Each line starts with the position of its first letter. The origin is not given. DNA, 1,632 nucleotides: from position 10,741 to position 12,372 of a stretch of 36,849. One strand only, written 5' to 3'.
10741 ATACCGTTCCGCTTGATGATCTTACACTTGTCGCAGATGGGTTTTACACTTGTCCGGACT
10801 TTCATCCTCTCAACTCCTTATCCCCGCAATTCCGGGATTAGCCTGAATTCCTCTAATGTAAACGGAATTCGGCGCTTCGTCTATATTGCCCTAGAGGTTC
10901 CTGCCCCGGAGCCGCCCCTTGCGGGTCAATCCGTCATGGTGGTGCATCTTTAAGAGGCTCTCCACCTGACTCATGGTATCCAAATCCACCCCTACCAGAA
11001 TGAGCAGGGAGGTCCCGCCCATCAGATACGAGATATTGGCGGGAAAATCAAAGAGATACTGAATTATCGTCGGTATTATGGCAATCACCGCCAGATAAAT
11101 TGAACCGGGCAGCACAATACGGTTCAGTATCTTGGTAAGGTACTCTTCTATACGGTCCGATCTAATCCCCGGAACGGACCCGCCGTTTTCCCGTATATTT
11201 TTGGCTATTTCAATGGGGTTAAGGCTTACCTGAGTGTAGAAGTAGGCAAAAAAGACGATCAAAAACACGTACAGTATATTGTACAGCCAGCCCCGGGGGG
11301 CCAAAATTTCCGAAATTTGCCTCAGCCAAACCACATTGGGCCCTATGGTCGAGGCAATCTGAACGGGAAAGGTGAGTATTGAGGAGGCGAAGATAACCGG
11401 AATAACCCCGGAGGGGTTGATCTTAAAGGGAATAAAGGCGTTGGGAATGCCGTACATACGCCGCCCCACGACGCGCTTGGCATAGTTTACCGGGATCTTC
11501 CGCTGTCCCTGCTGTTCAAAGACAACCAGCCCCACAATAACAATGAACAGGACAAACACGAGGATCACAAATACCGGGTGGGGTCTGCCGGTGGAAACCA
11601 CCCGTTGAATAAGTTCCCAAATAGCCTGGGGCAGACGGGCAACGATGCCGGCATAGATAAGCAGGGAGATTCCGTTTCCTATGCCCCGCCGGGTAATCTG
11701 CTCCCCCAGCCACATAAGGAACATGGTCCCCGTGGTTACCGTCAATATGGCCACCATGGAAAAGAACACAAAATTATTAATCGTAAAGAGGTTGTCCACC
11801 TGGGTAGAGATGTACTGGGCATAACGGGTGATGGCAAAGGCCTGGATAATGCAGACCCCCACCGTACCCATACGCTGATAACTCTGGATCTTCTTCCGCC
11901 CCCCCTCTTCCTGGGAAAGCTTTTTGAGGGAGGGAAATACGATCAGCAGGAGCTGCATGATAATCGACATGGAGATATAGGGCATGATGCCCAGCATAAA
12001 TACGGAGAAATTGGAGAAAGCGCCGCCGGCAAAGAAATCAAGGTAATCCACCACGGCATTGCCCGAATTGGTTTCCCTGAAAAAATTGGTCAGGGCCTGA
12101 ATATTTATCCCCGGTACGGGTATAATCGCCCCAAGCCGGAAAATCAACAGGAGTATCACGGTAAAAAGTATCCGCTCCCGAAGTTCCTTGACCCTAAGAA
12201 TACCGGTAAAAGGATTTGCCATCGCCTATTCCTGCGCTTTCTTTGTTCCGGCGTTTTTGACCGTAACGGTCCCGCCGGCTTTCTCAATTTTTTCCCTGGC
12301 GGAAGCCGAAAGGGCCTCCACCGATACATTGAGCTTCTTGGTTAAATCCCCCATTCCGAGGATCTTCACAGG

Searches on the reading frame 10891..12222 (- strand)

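Call 65: search_protein_families(library=pfam, proteins=[window:10891-12222:-], max_evalue=0.00001)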
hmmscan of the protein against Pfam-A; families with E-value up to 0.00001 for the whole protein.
window:10891-12222:- (443 aa): 1 family
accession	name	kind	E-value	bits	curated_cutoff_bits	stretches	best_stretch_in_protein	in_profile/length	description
PF00344.25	SecY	-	4.5e-103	345.2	32.2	1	73-417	1-306/306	SecY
